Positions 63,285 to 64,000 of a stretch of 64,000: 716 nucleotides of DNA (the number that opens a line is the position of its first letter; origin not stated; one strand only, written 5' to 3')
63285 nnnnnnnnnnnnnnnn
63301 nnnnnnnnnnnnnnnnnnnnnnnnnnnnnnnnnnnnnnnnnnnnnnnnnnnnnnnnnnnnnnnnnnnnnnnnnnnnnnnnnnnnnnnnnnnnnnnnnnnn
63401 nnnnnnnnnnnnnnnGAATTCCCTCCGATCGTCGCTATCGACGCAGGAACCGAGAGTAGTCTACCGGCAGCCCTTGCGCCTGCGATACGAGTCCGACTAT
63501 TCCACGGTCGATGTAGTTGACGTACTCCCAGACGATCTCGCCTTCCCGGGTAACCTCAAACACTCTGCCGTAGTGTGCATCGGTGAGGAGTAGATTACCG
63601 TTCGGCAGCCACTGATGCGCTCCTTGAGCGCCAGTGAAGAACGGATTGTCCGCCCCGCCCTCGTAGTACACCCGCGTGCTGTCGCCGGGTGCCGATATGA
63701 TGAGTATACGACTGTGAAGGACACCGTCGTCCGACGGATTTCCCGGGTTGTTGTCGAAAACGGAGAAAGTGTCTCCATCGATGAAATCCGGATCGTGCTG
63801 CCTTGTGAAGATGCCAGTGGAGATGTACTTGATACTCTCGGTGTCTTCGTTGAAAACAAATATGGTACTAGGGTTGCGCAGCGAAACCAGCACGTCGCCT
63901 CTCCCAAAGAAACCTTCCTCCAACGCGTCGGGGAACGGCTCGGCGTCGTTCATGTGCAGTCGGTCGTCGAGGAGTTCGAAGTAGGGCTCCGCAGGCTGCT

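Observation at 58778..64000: Sulfation cluster: ASST-like protein, small membrane protein, membrane-anchored PAPS-type sulfotransferase, cysD and a fused cysNC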

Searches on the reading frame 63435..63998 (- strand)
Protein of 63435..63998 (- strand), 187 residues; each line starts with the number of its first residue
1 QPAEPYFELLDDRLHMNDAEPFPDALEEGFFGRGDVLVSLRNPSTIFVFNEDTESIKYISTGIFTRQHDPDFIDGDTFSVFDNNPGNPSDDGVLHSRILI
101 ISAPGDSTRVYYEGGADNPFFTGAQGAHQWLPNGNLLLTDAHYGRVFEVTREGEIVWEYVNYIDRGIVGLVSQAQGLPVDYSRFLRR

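Call 3: search_protein_families(library=pfam, proteins=[window:63435-63998:-], max_evalue=0.01)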
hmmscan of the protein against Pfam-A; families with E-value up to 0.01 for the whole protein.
window:63435-63998:- (187 aa): 2 families
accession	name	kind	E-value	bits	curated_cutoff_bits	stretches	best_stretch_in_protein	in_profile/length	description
PF14269.12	Arylsulfotran_2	-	2.7e-22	80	27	1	12-161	143-300/301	Arylsulfotransferase (ASST)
PF05935.17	Arylsulfotrans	-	0.0017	17.9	24.2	0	34-59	187-212/374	Arylsulfotransferase (ASST)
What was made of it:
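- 63435..64000 (-): C-terminal 187 aa of an ASST-like (Arylsulfotran_2, Cpz4-type) beta-propeller. The gene continues beyond the window end. Full-length relatives are 390-460 aa and carry one N-terminal TM anchor. PF14269, E 2.7e-22 (call 3).
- Checked: 63435-64000: the C-terminal 187 aa of an Arylsulfotran_2 protein, PF14269, E 2.7e-22 (call 3).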

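Call 4: search_protein_families(library=ncbifam, proteins=[window:63435-63998:-], max_evalue=0.01)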
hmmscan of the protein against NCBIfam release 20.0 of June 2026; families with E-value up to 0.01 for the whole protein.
window:63435-63998:- (187 aa): 0 families

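Call 27: find_homologous_proteins(query=window:63435-63998:-)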
Query window:63435-63998:- (187 aa): 130 proteins with E <= 0.001 among 231 candidates; the best 120 are listed.
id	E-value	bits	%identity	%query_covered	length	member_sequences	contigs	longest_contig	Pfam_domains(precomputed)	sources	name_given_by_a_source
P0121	4.3e-65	237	57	93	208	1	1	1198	PF14269.13,PF05935.18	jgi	jgi:hypothetical protein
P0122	9.9e-64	233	59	95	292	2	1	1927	PF14269.13,PF05935.18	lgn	-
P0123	1.0e-63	232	57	94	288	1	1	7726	PF14269.13,PF05935.18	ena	-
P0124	9.6e-63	229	56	98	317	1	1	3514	PF14269.13,PF05935.18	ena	-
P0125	2.1e-62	228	57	95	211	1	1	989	PF14269.13,PF05935.18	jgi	jgi:hypothetical protein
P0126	3.6e-62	227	56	97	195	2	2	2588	PF14269.13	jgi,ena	jgi:hypothetical protein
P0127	9.1e-62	226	56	94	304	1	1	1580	PF14269.13,PF05935.18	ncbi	ncbi:MAG: arylsulfotransferase family protein, partial [Waterburya sp.]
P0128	1.7e-60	222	55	98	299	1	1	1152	PF14269.13,PF05935.18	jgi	jgi:hypothetical protein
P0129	9.3e-59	216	56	94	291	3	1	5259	PF14269.13,PF05935.18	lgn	-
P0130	5.2e-58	214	52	98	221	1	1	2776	PF14269.13,PF05935.18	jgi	-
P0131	2.0e-57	212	56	93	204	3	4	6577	PF14269.13,PF05935.18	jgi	jgi:hypothetical protein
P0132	2.5e-57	212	54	99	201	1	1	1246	PF14269.13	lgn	-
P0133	5.2e-56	207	60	83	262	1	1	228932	PF14269.13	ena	-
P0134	6.6e-56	207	56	90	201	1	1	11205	PF14269.13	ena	-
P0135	3.4e-54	201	49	96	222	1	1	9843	PF14269.13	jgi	jgi:hypothetical protein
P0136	1.3e-53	199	56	87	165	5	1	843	PF14269.13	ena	-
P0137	3.4e-52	195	51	89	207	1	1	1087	PF14269.13,PF05935.18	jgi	jgi:hypothetical protein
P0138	3.2e-51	192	53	89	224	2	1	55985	PF14269.13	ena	-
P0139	7.2e-51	191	50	94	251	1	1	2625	PF14269.13,PF05935.18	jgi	jgi:hypothetical protein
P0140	7.2e-50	187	57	80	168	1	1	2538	PF14269.13,PF05935.18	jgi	jgi:hypothetical protein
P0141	1.7e-49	186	50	89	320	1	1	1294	PF14269.13,PF05935.18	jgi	jgi:hypothetical protein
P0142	2.3e-49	186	48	94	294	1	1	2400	PF14269.13,PF05935.18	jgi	jgi:hypothetical protein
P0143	3.1e-48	182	51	86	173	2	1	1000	PF14269.13,PF05935.18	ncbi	-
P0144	3.2e-47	179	51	91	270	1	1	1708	PF14269.13,PF05935.18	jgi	-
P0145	2.5e-46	176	48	92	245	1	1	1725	PF14269.13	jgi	jgi:hypothetical protein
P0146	7.1e-46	174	59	71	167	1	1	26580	PF14269.13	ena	-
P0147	3.9e-45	172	48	92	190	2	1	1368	PF14269.13,PF05935.18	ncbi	ncbi:MAG: arylsulfotransferase family protein, partial [Arenimonas sp.]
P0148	4.5e-44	168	47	91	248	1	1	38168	PF14269.13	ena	-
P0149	5.5e-44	168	48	90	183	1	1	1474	PF14269.13,PF05935.18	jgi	jgi:hypothetical protein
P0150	1.1e-42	164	58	71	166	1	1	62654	PF14269.13,PF05935.18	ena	-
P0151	1.8e-42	163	47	92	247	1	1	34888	PF14269.13,PF05935.18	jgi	jgi:hypothetical protein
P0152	1.4e-41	160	45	94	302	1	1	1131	PF14269.13,PF05935.18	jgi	jgi:hypothetical protein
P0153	2.0e-41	160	44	93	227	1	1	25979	PF14269.13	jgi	jgi:hypothetical protein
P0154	4.0e-41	159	52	76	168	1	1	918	PF14269.13,PF05935.18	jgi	jgi:hypothetical protein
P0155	9.6e-41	158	50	82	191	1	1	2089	PF14269.13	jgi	jgi:hypothetical protein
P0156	3.9e-40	156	55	69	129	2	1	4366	PF14269.13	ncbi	-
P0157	8.2e-38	148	49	78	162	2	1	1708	PF14269.13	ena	-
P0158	1.1e-36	144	48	75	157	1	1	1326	PF14269.13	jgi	jgi:hypothetical protein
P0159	9.2e-35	138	53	68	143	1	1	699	PF14269.13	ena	-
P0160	4.9e-34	136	48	76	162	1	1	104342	PF14269.13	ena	-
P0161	1.3e-32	131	51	70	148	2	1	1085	PF14269.13,PF05935.18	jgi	jgi:hypothetical protein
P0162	2.8e-31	127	43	82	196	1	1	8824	PF14269.13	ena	-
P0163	6.3e-31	125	49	60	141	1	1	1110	PF14269.13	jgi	jgi:hypothetical protein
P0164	2.7e-30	123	44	91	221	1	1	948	PF14269.13,PF05935.18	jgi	jgi:hypothetical protein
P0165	2.1e-29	121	48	63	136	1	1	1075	PF14269.13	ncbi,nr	ncbi:MAG TPA: arylsulfotransferase family protein, partial [Pseudomonadales bacterium]|nr:arylsulfot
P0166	4.8e-29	119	39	92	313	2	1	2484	PF14269.13,PF05935.18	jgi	jgi:hypothetical protein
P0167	8.8e-29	118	56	58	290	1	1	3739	PF14269.13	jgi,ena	jgi:hypothetical protein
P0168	1.4e-28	118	42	91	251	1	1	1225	PF14269.13,PF05935.18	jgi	jgi:hypothetical protein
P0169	3.3e-28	117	50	63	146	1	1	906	PF14269.13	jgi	jgi:hypothetical protein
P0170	9.9e-28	115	52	66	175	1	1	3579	PF14269.13,PF05935.18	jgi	-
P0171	9.6e-27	112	63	46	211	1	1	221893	PF14269.13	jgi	jgi:hypothetical protein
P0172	1.4e-26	111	40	91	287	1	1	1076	PF14269.13,PF05935.18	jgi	jgi:hypothetical protein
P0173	2.2e-26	111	43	79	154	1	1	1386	PF14269.13,PF05935.18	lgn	-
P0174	7.9e-26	109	48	68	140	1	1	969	PF14269.13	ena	-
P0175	3.0e-25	107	43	80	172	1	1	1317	PF14269.13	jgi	jgi:hypothetical protein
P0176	4.4e-25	106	38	93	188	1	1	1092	PF14269.13,PF05935.18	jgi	jgi:hypothetical protein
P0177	4.4e-25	106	42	81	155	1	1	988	PF14269.13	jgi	jgi:hypothetical protein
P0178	6.5e-25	106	48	67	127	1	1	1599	PF14269.13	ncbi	-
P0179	8.7e-25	105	36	91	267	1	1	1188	PF14269.13,PF05935.18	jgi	jgi:hypothetical protein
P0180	2.3e-24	104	39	91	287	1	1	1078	PF14269.13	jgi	jgi:hypothetical protein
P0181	4.2e-21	93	42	71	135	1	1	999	PF14269.13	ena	-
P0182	4.2e-21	93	38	80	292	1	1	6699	PF13360.14,PF14269.13,PF05935.18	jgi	-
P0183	5.9e-21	93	35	98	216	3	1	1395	PF14269.13,PF05935.18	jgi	jgi:hypothetical protein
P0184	7.9e-21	93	39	83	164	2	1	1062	PF13360.14,PF14269.13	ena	-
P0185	1.1e-20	92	35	88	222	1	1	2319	PF14269.13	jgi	jgi:hypothetical protein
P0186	1.5e-19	88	34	88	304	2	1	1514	PF13360.14,PF14269.13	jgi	jgi:hypothetical protein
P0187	2.6e-19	88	40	82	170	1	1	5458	PF13360.14,PF14269.13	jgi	jgi:outer membrane protein assembly factor BamB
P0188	1.8e-18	85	35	83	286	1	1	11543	PF14269.13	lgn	-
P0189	2.0e-18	85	38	76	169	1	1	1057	PF14269.13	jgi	jgi:hypothetical protein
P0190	2.7e-18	84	37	81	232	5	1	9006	PF14269.13,PF05935.18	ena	-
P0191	5.0e-17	80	36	86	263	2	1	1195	PF14269.13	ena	-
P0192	3.4e-16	77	34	73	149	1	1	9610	PF14269.13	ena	-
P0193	4.7e-16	77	37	80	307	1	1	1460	PF13360.14,PF14269.13,PF05935.18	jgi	jgi:hypothetical protein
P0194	1.0e-15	76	37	67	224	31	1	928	PF13360.14,PF14269.13,PF05935.18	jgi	jgi:hypothetical protein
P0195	3.1e-15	74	38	68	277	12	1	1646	PF14269.13,PF05935.18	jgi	-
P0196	3.3e-15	74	34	80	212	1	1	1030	PF13360.14,PF14269.13,PF05935.18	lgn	-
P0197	4.6e-15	74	36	68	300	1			PF13360.14,PF14269.13,PF05935.18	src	-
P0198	1.1e-14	73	31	73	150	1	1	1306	PF14269.13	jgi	-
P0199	1.5e-14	72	37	82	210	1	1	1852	PF14269.13,PF05935.18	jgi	-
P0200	2.3e-14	71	36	94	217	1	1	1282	PF14269.13,PF05935.18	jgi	jgi:outer membrane protein assembly factor BamB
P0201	2.7e-14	71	37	66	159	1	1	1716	PF14269.13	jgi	jgi:hypothetical protein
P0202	1.9e-13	68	36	84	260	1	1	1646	PF14269.13,PF12762.14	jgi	jgi:hypothetical protein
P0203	2.5e-13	68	44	50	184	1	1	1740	PF14269.13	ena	-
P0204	1.9e-12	65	28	68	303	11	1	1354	PF13360.14,PF14269.13,PF05935.18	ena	-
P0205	3.5e-12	64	37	78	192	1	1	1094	PF14269.13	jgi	jgi:hypothetical protein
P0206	7.4e-12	63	32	73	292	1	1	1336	PF13360.14,PF14269.13,PF05935.18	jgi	jgi:outer membrane protein assembly factor BamB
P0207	1.2e-11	63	59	14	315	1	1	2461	PF13360.14,PF14269.13,PF05935.18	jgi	jgi:hypothetical protein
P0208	1.8e-11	62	34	81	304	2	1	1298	PF14269.13,PF05935.18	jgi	jgi:hypothetical protein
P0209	6.8e-11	60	30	84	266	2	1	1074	PF14269.13,PF05935.18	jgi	jgi:hypothetical protein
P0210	1.4e-10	59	44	44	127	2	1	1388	PF14269.13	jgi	jgi:outer membrane protein assembly factor BamB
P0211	2.9e-10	58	32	73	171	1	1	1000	PF14269.13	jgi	jgi:hypothetical protein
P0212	3.3e-10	58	44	48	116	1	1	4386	PF14269.13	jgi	-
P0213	5.1e-10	57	29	82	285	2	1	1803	PF13360.14,PF14269.13,PF05935.18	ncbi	-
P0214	6.0e-10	57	38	53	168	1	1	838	PF14269.13,PF05935.18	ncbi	-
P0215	2.0e-9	55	37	55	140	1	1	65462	PF14269.13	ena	-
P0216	4.4e-9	54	36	61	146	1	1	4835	PF14269.13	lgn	-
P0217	2.9e-8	52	30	35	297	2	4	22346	PF14269.13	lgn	-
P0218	4.6e-8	51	31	84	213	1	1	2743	PF14269.13,PF05935.18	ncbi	-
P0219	1.9e-7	49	47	34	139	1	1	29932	PF14269.13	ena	-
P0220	2.0e-7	49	30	83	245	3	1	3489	PF14269.13,PF05935.18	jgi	-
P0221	2.1e-7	49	58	24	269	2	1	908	PF14269.13,PF05935.18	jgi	jgi:hypothetical protein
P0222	2.1e-7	49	61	22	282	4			PF14269.13,PF05935.18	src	-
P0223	2.9e-7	48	57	26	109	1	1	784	PF14269.13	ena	-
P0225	8.3e-7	47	29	68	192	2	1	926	PF13360.14,PF14269.13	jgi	jgi:hypothetical protein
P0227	9.9e-7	47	53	26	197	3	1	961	PF14269.13,PF05935.18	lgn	-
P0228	1.3e-6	46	38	51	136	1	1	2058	PF14269.13,PF05935.18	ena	-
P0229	2.2e-6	45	41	21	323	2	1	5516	PF22701.4,PF14269.13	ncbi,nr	ncbi:MAG: hypothetical protein O3C40_35895 [Planctomycetota bacterium]|nr:hypothetical protein [Plan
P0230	5.4e-6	44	48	34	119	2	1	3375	PF14269.13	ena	-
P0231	6.5e-6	44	31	72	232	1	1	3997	PF14269.13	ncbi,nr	ncbi:MAG TPA: arylsulfotransferase family protein, partial [bacterium]|nr:arylsulfotransferase famil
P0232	7.8e-6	44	33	68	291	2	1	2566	PF13360.14,PF14269.13,PF05935.18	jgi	jgi:Arylsulfotransferase (ASST)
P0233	1.3e-5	43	45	35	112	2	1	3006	PF14269.13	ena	-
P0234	1.3e-5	43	38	55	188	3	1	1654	PF14269.13,PF05935.18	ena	-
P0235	1.4e-5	43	53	25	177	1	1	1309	PF14269.13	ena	-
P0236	1.7e-5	42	59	24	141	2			PF14269.13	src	-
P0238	2.3e-5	42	33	68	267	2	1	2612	PF14269.13,PF05935.18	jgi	-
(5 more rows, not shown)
